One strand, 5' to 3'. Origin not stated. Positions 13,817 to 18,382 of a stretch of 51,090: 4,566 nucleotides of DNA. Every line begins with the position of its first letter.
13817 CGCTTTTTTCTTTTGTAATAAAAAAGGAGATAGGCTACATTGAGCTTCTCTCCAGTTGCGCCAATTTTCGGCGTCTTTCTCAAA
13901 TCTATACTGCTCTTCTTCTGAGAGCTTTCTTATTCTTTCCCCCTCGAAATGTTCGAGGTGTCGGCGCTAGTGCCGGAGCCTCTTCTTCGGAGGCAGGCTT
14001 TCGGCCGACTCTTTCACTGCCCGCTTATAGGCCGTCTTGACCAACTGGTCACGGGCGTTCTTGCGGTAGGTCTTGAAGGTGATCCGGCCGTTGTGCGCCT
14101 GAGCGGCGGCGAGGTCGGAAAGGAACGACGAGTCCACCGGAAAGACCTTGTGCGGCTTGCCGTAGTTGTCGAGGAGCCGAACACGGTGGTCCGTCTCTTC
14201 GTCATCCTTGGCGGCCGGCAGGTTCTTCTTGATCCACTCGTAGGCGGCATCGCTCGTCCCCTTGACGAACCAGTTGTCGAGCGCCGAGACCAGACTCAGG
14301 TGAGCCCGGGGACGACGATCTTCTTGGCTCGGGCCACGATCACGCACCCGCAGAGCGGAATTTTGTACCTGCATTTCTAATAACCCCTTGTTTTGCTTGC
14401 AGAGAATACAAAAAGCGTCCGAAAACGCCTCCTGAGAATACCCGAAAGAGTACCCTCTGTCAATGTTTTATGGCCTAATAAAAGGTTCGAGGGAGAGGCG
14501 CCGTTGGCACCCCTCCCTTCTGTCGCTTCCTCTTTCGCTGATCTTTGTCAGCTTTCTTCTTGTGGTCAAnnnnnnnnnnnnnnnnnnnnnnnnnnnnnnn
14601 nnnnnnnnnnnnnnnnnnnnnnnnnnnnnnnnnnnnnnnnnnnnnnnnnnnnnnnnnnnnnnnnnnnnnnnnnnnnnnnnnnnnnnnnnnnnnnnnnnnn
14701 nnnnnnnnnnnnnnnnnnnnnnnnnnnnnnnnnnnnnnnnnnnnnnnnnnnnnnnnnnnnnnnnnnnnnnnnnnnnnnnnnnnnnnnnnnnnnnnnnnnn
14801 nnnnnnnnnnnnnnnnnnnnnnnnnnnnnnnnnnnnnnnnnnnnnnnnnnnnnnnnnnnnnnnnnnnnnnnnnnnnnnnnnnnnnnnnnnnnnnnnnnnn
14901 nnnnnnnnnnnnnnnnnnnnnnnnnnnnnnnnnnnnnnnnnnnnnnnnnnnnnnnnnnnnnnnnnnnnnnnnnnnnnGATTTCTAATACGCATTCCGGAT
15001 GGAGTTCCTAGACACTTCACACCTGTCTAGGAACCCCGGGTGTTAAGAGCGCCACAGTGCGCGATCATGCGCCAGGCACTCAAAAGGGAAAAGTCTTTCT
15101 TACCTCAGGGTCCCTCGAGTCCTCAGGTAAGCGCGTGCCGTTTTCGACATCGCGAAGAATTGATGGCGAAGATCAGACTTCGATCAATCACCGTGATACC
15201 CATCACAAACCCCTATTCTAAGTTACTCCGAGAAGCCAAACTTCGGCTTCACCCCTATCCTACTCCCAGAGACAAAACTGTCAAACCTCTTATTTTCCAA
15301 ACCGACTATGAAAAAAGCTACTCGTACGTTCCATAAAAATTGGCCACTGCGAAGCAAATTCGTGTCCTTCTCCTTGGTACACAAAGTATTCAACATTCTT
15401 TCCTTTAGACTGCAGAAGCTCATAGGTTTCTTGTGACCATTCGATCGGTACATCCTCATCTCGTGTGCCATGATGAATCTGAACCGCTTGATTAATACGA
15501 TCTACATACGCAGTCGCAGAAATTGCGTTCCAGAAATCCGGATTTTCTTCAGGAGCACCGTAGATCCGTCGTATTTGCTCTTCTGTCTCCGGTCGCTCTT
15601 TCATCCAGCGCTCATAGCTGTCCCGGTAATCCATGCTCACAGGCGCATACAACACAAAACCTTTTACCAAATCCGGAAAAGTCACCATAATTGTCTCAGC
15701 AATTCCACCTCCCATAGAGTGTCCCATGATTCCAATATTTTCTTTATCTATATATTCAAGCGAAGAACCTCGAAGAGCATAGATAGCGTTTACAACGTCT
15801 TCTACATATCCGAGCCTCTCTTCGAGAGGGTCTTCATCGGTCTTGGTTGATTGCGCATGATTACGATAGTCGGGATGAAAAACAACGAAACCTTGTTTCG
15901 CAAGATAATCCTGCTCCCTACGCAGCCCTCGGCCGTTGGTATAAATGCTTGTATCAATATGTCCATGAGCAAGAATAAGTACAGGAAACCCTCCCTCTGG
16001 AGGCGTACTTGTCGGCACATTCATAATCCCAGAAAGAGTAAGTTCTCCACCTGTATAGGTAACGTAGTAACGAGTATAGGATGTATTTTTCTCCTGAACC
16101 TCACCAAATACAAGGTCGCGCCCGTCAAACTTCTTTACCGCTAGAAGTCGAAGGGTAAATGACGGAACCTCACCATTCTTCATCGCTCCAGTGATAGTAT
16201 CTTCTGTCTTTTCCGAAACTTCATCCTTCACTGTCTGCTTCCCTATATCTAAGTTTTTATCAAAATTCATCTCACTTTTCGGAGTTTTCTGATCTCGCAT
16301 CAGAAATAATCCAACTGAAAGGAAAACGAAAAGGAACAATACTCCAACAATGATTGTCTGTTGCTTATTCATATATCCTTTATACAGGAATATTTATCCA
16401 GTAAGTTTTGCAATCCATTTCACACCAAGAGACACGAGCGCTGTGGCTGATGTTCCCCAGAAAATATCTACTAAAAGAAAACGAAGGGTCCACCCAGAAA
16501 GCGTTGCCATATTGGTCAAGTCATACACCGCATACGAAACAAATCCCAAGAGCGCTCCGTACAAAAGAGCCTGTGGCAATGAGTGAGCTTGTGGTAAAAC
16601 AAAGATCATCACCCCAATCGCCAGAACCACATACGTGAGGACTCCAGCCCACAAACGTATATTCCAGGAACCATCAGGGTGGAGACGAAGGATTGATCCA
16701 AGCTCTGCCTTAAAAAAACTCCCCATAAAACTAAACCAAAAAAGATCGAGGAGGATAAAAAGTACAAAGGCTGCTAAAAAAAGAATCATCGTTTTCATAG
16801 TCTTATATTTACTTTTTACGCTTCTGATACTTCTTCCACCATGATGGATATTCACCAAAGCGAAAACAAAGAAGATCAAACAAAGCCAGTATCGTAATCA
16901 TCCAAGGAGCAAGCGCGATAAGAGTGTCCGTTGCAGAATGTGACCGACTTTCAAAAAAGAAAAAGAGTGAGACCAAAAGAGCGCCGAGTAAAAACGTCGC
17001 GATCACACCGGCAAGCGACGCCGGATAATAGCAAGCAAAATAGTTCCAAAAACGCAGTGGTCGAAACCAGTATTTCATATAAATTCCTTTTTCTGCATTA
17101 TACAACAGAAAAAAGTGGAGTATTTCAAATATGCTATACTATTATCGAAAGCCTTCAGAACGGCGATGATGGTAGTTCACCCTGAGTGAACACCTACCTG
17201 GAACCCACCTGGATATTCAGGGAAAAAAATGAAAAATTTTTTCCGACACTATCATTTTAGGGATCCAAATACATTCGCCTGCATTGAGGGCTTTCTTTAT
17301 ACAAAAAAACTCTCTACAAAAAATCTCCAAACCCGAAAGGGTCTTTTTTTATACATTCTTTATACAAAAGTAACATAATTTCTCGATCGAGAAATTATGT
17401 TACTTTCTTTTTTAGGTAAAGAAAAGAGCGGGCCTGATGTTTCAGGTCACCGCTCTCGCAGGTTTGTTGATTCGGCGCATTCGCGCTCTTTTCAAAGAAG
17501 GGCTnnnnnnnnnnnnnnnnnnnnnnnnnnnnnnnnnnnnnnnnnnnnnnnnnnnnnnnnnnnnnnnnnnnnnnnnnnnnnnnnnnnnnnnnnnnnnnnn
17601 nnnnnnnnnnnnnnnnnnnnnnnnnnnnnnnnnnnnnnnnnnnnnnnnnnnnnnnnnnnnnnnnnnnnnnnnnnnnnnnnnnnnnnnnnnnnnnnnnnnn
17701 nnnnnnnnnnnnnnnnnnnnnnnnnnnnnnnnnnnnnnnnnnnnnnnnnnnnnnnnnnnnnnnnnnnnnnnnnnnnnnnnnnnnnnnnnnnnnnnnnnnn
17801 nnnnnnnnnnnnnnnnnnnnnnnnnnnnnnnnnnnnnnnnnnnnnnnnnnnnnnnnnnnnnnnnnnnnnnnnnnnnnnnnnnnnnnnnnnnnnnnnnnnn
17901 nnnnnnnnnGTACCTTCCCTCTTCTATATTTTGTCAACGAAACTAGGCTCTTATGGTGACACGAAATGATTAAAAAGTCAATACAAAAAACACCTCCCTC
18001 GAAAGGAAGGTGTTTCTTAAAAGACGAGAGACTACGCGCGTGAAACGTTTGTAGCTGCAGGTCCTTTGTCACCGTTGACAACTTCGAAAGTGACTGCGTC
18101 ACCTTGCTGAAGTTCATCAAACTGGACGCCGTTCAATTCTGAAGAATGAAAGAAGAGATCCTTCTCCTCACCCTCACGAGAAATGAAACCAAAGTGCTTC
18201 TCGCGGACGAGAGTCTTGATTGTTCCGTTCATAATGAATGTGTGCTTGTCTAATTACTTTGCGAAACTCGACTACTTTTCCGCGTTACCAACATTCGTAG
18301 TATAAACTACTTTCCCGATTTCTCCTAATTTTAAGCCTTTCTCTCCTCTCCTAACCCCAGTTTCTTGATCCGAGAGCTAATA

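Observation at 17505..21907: Three-member paralog family of GC-rich orphan proteins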

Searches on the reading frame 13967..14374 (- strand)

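Call 12: search_protein_families(library=pfam, proteins=[window:13967-14374:-], max_evalue=0.1)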
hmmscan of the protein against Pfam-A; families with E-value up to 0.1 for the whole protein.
window:13967-14374:- (135 aa): 0 families

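Call 35: search_protein_families(library=padloc, proteins=[window:13967-14374:-], max_evalue=1)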
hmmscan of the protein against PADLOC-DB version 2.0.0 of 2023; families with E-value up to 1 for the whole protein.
window:13967-14374:- (135 aa): 0 families

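Call 36: search_protein_families(library=phrogs, proteins=[window:13967-14374:-], max_evalue=1)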
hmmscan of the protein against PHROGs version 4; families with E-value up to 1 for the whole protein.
window:13967-14374:- (135 aa): 1 family
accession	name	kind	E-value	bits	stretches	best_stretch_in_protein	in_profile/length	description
phrog_27431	-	unknown function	0.097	13.8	1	89-115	39-65/75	-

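Call 37: search_protein_families(library=ncbifam, proteins=[window:13967-14374:-], max_evalue=1)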
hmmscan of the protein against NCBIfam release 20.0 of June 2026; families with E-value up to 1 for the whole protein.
window:13967-14374:- (135 aa): 0 families

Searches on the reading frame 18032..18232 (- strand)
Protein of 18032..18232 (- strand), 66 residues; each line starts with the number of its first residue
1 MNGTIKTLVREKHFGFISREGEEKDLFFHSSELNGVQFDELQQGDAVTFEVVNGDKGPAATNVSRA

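Call 12: search_protein_families(library=pfam, proteins=[window:18032-18232:-], max_evalue=0.1)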
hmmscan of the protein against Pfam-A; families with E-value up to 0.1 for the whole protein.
window:18032-18232:- (66 aa): 3 families
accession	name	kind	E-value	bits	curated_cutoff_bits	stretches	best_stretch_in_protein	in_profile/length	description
PF00313.28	CSD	-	6.3e-24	84.1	27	1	1-65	1-65/66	'Cold-shock' DNA-binding domain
PF08206.17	OB_RNB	-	0.0013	18.8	24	1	11-56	7-47/58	Ribonuclease B OB domain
PF11604.15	CusF_Ec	-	0.02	15.2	27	1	36-62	43-69/72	Copper binding periplasmic protein CusF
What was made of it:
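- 18032..18232 (-): Cold-shock protein gene (CSD), the conserved upstream anchor of the first cassette site. Pfam CSD hit, E=6e-24 (call 12).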
